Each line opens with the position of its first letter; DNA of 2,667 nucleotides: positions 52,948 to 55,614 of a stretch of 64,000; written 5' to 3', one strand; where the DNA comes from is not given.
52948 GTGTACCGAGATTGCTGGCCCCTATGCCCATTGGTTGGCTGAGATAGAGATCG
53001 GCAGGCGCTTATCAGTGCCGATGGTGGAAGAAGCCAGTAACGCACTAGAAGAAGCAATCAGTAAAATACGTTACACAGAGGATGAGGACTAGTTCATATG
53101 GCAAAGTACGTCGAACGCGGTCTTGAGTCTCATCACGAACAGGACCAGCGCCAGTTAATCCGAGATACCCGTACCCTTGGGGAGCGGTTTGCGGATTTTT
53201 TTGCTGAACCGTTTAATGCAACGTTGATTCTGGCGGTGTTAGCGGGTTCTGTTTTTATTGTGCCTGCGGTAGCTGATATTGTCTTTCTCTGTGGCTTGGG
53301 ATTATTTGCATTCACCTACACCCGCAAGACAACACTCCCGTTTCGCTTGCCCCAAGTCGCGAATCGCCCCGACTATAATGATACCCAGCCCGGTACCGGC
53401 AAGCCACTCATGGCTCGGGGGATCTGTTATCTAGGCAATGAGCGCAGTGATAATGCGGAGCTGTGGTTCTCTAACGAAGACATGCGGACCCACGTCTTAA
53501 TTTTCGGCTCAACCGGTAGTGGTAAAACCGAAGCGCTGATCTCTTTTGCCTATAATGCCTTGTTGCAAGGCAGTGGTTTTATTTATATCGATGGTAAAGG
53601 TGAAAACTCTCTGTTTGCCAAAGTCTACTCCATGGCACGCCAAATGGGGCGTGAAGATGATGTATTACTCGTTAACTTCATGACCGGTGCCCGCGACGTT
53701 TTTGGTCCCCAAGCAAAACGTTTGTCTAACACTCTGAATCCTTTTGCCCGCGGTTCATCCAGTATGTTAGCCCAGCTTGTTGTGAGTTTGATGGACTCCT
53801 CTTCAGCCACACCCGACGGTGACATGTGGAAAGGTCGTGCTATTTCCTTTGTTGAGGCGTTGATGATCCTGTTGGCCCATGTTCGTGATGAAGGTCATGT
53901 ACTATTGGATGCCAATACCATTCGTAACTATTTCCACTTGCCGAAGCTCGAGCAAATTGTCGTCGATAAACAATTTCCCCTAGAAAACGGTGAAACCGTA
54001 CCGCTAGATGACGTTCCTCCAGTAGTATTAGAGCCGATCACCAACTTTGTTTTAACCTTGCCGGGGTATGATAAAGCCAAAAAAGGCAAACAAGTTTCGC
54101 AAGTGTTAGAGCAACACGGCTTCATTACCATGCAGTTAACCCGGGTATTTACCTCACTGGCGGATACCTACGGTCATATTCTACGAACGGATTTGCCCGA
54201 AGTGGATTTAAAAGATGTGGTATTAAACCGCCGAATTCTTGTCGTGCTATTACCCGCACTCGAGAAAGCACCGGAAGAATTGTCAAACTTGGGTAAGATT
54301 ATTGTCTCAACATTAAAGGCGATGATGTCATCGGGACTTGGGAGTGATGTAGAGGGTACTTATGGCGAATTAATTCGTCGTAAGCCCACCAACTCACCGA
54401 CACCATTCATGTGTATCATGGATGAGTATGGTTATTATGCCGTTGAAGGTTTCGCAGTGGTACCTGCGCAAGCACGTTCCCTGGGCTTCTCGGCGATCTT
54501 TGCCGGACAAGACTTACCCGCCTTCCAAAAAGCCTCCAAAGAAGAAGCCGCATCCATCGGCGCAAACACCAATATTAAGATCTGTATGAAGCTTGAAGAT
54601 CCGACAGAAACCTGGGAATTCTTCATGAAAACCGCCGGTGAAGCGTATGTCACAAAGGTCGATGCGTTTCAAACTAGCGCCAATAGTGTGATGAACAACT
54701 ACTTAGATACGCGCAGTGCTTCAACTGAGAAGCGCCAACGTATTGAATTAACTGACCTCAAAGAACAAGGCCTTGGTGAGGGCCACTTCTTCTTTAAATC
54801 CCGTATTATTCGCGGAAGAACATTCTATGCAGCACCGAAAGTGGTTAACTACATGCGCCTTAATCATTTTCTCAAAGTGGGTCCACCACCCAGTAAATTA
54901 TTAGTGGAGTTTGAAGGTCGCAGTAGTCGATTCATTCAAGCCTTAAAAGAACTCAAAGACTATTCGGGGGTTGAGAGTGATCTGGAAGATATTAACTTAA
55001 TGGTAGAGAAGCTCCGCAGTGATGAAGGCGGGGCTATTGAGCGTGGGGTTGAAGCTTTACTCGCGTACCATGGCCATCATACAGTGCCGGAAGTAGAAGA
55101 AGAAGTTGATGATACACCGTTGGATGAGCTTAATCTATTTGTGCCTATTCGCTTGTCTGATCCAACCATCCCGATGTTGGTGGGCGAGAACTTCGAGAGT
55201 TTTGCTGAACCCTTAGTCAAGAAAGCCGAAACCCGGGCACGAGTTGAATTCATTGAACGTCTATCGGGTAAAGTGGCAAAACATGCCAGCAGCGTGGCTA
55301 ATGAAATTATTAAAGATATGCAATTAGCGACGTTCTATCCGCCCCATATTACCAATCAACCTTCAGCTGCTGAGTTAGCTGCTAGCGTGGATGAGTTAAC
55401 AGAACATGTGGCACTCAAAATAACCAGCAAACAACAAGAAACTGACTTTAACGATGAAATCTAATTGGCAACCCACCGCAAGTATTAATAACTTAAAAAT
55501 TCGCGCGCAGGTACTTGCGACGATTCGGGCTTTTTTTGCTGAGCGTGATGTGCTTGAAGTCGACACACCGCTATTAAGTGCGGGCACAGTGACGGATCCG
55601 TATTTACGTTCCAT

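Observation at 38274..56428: Non-canonical, compact Dot/Icm layout: dotDCB is divergent from icmTS-FIR-QPO, icmO is followed directly by epmA, and foreign genes lie inside the region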

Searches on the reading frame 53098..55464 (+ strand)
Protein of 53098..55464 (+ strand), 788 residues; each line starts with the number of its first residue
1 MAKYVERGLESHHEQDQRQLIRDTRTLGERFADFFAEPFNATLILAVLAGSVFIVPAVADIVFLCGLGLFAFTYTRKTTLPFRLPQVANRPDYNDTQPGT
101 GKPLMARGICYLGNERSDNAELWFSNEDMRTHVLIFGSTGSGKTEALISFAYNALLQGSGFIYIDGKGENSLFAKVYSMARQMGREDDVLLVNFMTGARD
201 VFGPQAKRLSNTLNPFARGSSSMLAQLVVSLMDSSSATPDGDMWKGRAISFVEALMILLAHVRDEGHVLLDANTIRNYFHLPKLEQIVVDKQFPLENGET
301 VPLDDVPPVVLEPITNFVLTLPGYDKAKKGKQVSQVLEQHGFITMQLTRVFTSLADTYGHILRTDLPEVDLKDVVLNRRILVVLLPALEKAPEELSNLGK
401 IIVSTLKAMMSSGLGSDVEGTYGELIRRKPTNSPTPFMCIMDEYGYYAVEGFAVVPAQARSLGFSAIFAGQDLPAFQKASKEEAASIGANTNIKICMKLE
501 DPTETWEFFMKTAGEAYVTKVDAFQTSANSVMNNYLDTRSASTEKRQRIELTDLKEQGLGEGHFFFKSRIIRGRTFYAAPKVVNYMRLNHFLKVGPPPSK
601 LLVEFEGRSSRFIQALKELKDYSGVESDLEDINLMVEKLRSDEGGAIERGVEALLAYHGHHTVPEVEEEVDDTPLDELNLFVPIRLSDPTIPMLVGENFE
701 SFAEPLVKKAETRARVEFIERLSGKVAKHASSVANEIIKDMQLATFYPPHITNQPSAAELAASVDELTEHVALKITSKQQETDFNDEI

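Call 4: search_protein_families(library=pfam, proteins=[window:53098-55464:+], max_evalue=0.01)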
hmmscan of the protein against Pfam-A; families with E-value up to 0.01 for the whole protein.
window:53098-55464:+ (788 aa): 6 families
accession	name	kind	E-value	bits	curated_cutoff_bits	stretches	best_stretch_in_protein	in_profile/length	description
PF12696.13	TraG-D_C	-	3e-07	30.8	22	1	436-554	1-121/126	TraM recognition site of TraD and TraG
PF10412.15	TrwB_AAD_bind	-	6.2e-05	22.5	20.5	0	122-169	7-54/387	Type IV secretion-system coupling protein DNA-binding domain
PF01580.24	FtsK_SpoIIIE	-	0.00033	20.6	24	1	111-167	21-80/221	FtsK/SpoIIIE family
PF02534.20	T4SS-DNA_transf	-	0.00066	19.1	20.1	0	121-198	36-106/468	Type IV secretory system Conjugative DNA transfer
PF01935.23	DUF87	-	0.0024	18.4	23.2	1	126-169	19-63/220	Helicase HerA, central domain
PF25199.1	nSTAND_NTPase5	-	0.0085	16.4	34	0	125-170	36-82/145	Novel STAND NTPase 5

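Call 6: search_protein_families(library=ncbifam, proteins=[window:53098-55464:+], max_evalue=0.01)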
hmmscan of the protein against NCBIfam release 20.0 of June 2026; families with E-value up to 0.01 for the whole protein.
window:53098-55464:+ (788 aa): 7 families
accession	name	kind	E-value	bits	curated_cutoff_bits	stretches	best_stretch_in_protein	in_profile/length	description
NF041447.1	TrbC_conju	equivalog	2.2e-107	360.2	800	1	30-604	14-601/685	F-type conjugative transfer protein TrbC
TIGR03743.1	SXT_TraD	subfamily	9.2e-17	60.7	366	2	118-193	163-238/636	conjugative transfer system coupling protein TraD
NF045973.1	conju_CD1115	equivalog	3.1e-13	49.4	250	2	127-262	21-147/442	VirD4-like conjugal transfer protein, CD1115 family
NF041017.1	DNA_import_CedB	equivalog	6.2e-07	28.4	700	1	104-169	249-315/590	DNA import protein CedB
TIGR03754.1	conj_TOL_TraD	equivalog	1.9e-06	26.7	647.55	1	117-192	167-242/643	type IV conjugative transfer system coupling protein TraD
NF053655.1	CedD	equivalog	6.3e-06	25.1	600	1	120-179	211-270/527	DNA-translocating ATPase CedD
TIGR02237.1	recomb_radB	equivalog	0.0012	18.7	172.4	1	131-182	13-62/210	DNA repair and recombination protein RadB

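Call 11: find_homologous_proteins(query=window:53098-55464:+, max_evalue=1e-20)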
Query window:53098-55464:+ (788 aa): 4359 proteins with E <= 1e-20 among 8000 candidates; the best 120 are listed.
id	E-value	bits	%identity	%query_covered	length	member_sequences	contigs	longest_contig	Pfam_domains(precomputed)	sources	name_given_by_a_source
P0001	0.0e+0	1772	100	100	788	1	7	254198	PF12696.14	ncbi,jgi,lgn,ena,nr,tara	ncbi:MAG: phosphoesterase [Legionellales bacterium]|nr:phosphoesterase [Legionellales bacterium]|tar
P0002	0.0e+0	1319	74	98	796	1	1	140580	PF12696.14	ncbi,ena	-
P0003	0.0e+0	1277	71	100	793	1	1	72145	PF12696.14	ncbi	-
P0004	0.0e+0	1253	71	99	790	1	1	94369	PF12696.14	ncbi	-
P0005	0.0e+0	1251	70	100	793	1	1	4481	PF10412.16,PF12696.14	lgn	-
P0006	0.0e+0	1241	69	99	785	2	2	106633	PF12696.14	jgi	-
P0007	0.0e+0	1240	71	99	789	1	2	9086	PF12696.14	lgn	-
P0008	0.0e+0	1237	70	99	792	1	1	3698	PF12696.14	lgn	-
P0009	0.0e+0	1234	69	100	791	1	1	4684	PF12696.14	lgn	-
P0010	0.0e+0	1233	69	100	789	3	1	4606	PF12696.14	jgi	-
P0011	0.0e+0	1225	70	99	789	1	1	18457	PF12696.14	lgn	-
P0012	0.0e+0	1223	70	99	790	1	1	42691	PF12696.14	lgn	-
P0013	0.0e+0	1222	69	100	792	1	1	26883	PF12696.14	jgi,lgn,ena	-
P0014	0.0e+0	1220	68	100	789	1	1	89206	PF12696.14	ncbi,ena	-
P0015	0.0e+0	1213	68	100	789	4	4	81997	PF12696.14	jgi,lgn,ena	-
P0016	0.0e+0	1212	68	100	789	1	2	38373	PF12696.14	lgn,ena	-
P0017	0.0e+0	1198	68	99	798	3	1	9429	PF10412.16,PF12696.14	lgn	-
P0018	0.0e+0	1195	66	100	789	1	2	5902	PF12696.14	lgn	-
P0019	0.0e+0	1195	68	100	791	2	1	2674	PF12696.14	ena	-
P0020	0.0e+0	1189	67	98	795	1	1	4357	PF12696.14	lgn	-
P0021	0.0e+0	1182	66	99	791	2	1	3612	PF12696.14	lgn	-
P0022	0.0e+0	1175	66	99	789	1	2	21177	PF10412.16,PF12696.14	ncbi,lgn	-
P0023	0.0e+0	1175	68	96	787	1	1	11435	PF01580.25,PF12696.14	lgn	-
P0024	0.0e+0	1170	66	99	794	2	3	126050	PF12696.14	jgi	jgi:intracellular multiplication protein IcmO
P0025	0.0e+0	1169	66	99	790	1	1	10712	PF10412.16,PF12696.14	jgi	jgi:FtsK/SpoIIIE family.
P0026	0.0e+0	1166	65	100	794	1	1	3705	PF12696.14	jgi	-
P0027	0.0e+0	1166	66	99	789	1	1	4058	PF12696.14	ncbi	-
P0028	0.0e+0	1164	67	98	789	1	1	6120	PF12696.14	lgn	-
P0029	0.0e+0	1163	66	99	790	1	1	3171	PF12696.14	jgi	jgi:intracellular multiplication protein IcmO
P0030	0.0e+0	1159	65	99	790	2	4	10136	PF10412.16,PF12696.14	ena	-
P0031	0.0e+0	1155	65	100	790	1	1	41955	PF12696.14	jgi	jgi:intracellular multiplication protein IcmO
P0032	0.0e+0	1150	65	98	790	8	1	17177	PF10412.16,PF02534.21,PF12696.14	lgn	-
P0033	0.0e+0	1149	65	99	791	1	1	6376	PF01580.25,PF12696.14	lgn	-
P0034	0.0e+0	1146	64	100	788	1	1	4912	PF12696.14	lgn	-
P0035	0.0e+0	1146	65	99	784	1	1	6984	PF12696.14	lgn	-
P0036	0.0e+0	1144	66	99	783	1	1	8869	PF12696.14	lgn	-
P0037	0.0e+0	1143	65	98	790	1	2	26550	PF10412.16,PF02534.21,PF12696.14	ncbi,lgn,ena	-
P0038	0.0e+0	1141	65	98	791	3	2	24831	PF10412.16,PF02534.21,PF12696.14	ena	-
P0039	0.0e+0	1141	64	99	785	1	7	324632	PF12696.14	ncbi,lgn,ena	-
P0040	0.0e+0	1140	65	98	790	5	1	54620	PF10412.16,PF02534.21,PF12696.14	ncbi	-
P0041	0.0e+0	1140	65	98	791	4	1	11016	PF12696.14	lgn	-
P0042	0.0e+0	1139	65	98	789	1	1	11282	PF10412.16,PF12696.14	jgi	-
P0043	0.0e+0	1139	65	99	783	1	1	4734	PF10412.16,PF12696.14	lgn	-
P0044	0.0e+0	1139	66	98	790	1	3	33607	PF02534.21,PF12696.14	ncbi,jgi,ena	jgi:intracellular multiplication protein IcmO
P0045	0.0e+0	1137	65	99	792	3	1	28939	PF01580.25,PF12696.14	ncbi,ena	ncbi:MAG: TraM recognition domain-containing protein [Gammaproteobacteria bacterium]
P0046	0.0e+0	1135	64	98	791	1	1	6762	PF12696.14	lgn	-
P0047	0.0e+0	1130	65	99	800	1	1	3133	PF01580.25,PF12696.14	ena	-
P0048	0.0e+0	1130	65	97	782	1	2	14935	PF10412.16,PF12696.14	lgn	-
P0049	0.0e+0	1130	65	97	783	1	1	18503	PF10412.16,PF12696.14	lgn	-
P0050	0.0e+0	1130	65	97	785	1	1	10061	PF12696.14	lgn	-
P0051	0.0e+0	1129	66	97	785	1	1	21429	PF12696.14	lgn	-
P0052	0.0e+0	1129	65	99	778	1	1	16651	PF12696.14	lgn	-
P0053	0.0e+0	1129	64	97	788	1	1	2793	PF12696.14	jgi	jgi:intracellular multiplication protein IcmO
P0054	0.0e+0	1129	63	99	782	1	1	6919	PF12696.14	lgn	-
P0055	0.0e+0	1129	64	98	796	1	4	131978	PF12696.14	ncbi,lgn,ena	-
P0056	0.0e+0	1126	64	99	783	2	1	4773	PF10412.16,PF12696.14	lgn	-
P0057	0.0e+0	1126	65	99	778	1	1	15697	PF12696.14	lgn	-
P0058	0.0e+0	1125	65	99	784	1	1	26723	PF12696.14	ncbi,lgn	-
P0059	0.0e+0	1124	64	98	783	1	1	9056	PF12696.14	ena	-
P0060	0.0e+0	1124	64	98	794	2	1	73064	PF12696.14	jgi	jgi:intracellular multiplication protein IcmO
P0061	0.0e+0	1123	65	97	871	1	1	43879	PF12696.14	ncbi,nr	ncbi:MAG: TraM recognition domain-containing protein [Legionellales bacterium]|nr:TraM recognition d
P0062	0.0e+0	1123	65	95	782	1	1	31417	PF12696.14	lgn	-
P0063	0.0e+0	1122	65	97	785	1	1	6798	PF12696.14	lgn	-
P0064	0.0e+0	1121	65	97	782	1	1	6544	PF12696.14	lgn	-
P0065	0.0e+0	1121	64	99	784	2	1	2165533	PF12696.14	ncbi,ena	-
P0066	0.0e+0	1120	64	97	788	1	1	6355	PF01580.25,PF12696.14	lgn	-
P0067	0.0e+0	1118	64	99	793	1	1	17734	PF10412.16,PF12696.14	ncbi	-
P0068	0.0e+0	1118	65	97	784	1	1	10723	PF12696.14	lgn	-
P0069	0.0e+0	1118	66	97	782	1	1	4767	PF10412.16,PF01580.25,PF12696.14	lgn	-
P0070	0.0e+0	1117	64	97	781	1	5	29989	PF12696.14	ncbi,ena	-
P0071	0.0e+0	1117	64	99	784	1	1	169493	PF01580.25,PF12696.14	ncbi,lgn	ncbi:MAG: type IVB secretion system protein IcmO/DotL [Gammaproteobacteria bacterium]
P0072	0.0e+0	1116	64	100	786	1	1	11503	PF12696.14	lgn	-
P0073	0.0e+0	1116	63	99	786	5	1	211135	PF01580.25,PF12696.14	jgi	jgi:intracellular multiplication protein IcmO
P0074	0.0e+0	1115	64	97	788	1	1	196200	PF12696.14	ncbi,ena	-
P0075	0.0e+0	1115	64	99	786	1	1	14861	PF10412.16,PF12696.14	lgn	-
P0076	0.0e+0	1115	64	99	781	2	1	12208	PF10412.16,PF01580.25,PF12696.14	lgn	-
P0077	0.0e+0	1114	64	97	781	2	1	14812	PF10412.16,PF12696.14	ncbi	-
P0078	0.0e+0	1113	63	98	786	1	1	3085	PF12696.14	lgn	-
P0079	0.0e+0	1113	63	99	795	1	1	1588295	PF01580.25,PF12696.14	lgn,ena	-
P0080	0.0e+0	1113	64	97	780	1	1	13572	PF10412.16,PF01580.25,PF12696.14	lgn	-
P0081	0.0e+0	1113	64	98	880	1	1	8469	PF12696.14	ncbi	-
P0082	0.0e+0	1112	65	98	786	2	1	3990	PF01580.25,PF12696.14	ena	-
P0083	0.0e+0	1112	64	97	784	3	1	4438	PF10412.16,PF01580.25,PF12696.14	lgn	-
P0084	0.0e+0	1111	63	98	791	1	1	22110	PF12696.14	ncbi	-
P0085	0.0e+0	1109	64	97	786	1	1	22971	PF01580.25,PF12696.14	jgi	jgi:intracellular multiplication protein IcmO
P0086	0.0e+0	1107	63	97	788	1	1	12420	PF12696.14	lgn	-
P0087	0.0e+0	1106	65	97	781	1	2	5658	PF12696.14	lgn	-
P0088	0.0e+0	1105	65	97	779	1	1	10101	PF01580.25,PF12696.14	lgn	-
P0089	0.0e+0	1105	65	98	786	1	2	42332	PF01580.25,PF12696.14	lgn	-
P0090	0.0e+0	1104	65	98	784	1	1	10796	PF01580.25,PF12696.14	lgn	-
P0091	0.0e+0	1103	63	97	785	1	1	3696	PF01580.25,PF12696.14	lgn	-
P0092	0.0e+0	1103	66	97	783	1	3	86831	PF12696.14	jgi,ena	jgi:intracellular multiplication protein IcmO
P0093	0.0e+0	1103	63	99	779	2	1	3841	PF12696.14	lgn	-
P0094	0.0e+0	1103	62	98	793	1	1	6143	PF10412.16,PF01580.25,PF12696.14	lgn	-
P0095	0.0e+0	1103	64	99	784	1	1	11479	PF10412.16,PF12696.14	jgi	-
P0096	0.0e+0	1103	63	98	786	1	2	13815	PF12696.14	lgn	-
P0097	0.0e+0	1103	64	97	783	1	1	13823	PF12696.14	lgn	-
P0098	0.0e+0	1102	65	97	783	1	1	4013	PF12696.14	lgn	-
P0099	0.0e+0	1102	64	98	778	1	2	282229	PF12696.14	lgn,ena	-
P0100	0.0e+0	1102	63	97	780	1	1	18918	PF10412.16,PF12696.14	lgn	-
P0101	0.0e+0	1102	63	97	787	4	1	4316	PF12696.14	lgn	-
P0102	0.0e+0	1102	63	98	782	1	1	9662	PF12696.14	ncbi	-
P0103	0.0e+0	1100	63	97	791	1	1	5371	PF01580.25,PF12696.14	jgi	jgi:intracellular multiplication protein IcmO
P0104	0.0e+0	1100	63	97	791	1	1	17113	PF01580.25,PF12696.14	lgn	-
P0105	0.0e+0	1099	63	99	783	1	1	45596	PF12696.14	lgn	-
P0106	0.0e+0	1099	64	97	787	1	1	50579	PF12696.14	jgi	-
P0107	0.0e+0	1098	64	97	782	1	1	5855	PF10412.16,PF12696.14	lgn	-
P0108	0.0e+0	1098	63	97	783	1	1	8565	PF10412.16,PF12696.14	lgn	-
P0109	0.0e+0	1097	64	99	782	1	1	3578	PF12696.14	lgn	-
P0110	0.0e+0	1097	63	98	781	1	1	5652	PF12696.14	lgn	-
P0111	0.0e+0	1096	63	97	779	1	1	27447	PF12696.14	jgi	jgi:intracellular multiplication protein IcmO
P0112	0.0e+0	1095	64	97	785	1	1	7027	PF12696.14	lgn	-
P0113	0.0e+0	1095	64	97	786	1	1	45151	PF01580.25,PF12696.14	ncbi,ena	-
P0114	0.0e+0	1094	63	97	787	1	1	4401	PF01580.25,PF12696.14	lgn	-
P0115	0.0e+0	1094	63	98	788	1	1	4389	PF10412.16,PF12696.14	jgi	jgi:intracellular multiplication protein IcmO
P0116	0.0e+0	1093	64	99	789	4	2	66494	PF12696.14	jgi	jgi:intracellular multiplication protein IcmO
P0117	0.0e+0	1092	64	98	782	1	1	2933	PF12696.14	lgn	-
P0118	0.0e+0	1091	63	97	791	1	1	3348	PF12696.14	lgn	-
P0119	0.0e+0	1091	63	98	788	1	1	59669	PF12696.14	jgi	jgi:intracellular multiplication protein IcmO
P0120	0.0e+0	1090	62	99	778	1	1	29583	PF12696.14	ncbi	ncbi:MAG: hypothetical protein LEGION0398_MBIBDBAK_00474 [Legionellaceae bacterium]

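Call 12: find_encoding_contigs(protein=P0001, flank=10000, max_places=10)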
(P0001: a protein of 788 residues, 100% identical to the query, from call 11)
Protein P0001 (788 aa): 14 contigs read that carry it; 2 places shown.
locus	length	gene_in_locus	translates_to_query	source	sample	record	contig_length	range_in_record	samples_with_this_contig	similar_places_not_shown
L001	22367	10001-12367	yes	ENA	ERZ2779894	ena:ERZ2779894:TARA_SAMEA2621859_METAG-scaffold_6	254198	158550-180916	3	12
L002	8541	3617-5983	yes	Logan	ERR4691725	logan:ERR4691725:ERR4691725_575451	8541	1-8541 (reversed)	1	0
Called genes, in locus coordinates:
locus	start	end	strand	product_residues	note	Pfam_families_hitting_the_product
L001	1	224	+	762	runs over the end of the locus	-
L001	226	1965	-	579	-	PF07167:PhaC_N, PF00561:Abhydrolase_1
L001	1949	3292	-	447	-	PF02028:BCCT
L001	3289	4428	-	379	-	PF00437:T2SSE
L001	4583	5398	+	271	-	-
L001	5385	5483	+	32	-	-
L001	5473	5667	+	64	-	-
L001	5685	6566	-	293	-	PF16932:T4SS_TraI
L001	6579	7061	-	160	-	PF16816:DotD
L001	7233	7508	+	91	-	PF28014:IcmT_2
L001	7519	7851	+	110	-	PF12608:T4bSS_IcmS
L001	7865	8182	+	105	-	-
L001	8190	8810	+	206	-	PF09475:Dot_icm_IcmQ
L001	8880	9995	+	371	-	PF23127:DotM_C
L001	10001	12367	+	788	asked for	PF12696:TraG-D_C (weak)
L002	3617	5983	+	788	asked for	PF12696:TraG-D_C (weak)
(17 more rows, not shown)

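Call 14: find_related_loci(query=A1, collection=genome_contigs, flank=10000)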
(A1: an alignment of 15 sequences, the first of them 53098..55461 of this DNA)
Query A1 (788 aa) in genome_contigs; peptide patterns used: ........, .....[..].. (x = any residue, [..] = any of these).
599 stretches matched a pattern (row limit reached: there are more); 538 encode a relative of the query (tblastn E <= 1e-3); the best 80 are kept; 80 distinct loci.
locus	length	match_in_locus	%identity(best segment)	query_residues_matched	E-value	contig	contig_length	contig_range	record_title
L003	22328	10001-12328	74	3-775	0e+0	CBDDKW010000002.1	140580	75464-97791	MAG: Gammaproteobacteria bacterium isolate 2c2e90b9-7525-47a9-86f4-28b6ddb71168 genome assembly, contig: contig_2, whole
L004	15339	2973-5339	71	1-786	0e+0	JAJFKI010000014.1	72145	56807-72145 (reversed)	MAG: Gammaproteobacteria bacterium isolate OFTM187 OFTM187_13, whole genome shotgun sequence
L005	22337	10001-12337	71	1-778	0e+0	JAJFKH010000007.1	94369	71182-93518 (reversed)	MAG: Gammaproteobacteria bacterium isolate OFTM143 OFTM143_6, whole genome shotgun sequence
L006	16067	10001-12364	68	1-786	0e+0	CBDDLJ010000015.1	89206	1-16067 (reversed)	MAG: Gammaproteobacteria bacterium isolate c54fd516-0c0a-4de8-8116-9040f9c1e1e9 genome assembly, contig: contig_15, whol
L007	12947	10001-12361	67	1-783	0e+0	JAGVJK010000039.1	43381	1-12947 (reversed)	MAG: Gammaproteobacteria bacterium isolate SW_25 c_000000134963, whole genome shotgun sequence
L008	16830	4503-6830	65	6-778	0e+0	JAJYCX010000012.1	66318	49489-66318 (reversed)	MAG: Proteobacteria bacterium isolate BP9.bin76 NODE_601_length_66318_cov_3.005514, whole genome shotgun sequence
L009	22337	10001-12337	64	6-778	0e+0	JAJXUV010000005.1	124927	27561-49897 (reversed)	MAG: Proteobacteria bacterium isolate BP5.bin118 NODE_153_length_124927_cov_3.469359, whole genome shotgun sequence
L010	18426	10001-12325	65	7-783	0e+0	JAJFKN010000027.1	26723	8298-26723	MAG: Gammaproteobacteria bacterium isolate OFTM317 OFTM317_26, whole genome shotgun sequence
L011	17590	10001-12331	64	6-778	0e+0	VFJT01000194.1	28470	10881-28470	MAG: Gammaproteobacteria bacterium isolate Bin_72_12 c_000002882539, whole genome shotgun sequence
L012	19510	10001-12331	63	6-778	0e+0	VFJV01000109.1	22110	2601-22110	MAG: Gammaproteobacteria bacterium isolate Bin_72_2 c_000003424269, whole genome shotgun sequence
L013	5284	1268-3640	63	1-788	0e+0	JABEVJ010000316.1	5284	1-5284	MAG: Legionellales bacterium isolate MAG 29 k99_2342573, whole genome shotgun sequence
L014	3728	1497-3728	66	7-748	0e+0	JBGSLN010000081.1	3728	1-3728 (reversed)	MAG: Gammaproteobacteria bacterium isolate JTS-AC206 k141_3641895, whole genome shotgun sequence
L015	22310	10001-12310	64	4-771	0e+0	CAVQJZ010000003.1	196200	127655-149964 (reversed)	MAG: uncultured proteobacterium isolate MFD02832.bin.3.194 genome assembly, contig: contig_18253, whole genome shotgun s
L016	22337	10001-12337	64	5-785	0e+0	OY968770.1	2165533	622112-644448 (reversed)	MAG: uncultured Gammaproteobacteria bacterium isolate MFD03250.bin.c.6 genome assembly, chromosome: 1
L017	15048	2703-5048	64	6-783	0e+0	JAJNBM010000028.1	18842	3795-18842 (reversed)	MAG: Gammaproteobacteria bacterium isolate C_No_T20_B_bin.126 scaffold_1913, whole genome shotgun sequence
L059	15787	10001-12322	61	3-774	0e+0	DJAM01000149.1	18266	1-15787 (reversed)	MAG TPA_asm: Coxiellaceae bacterium UBA6002 UBA6002_contig_418, whole genome shotgun sequence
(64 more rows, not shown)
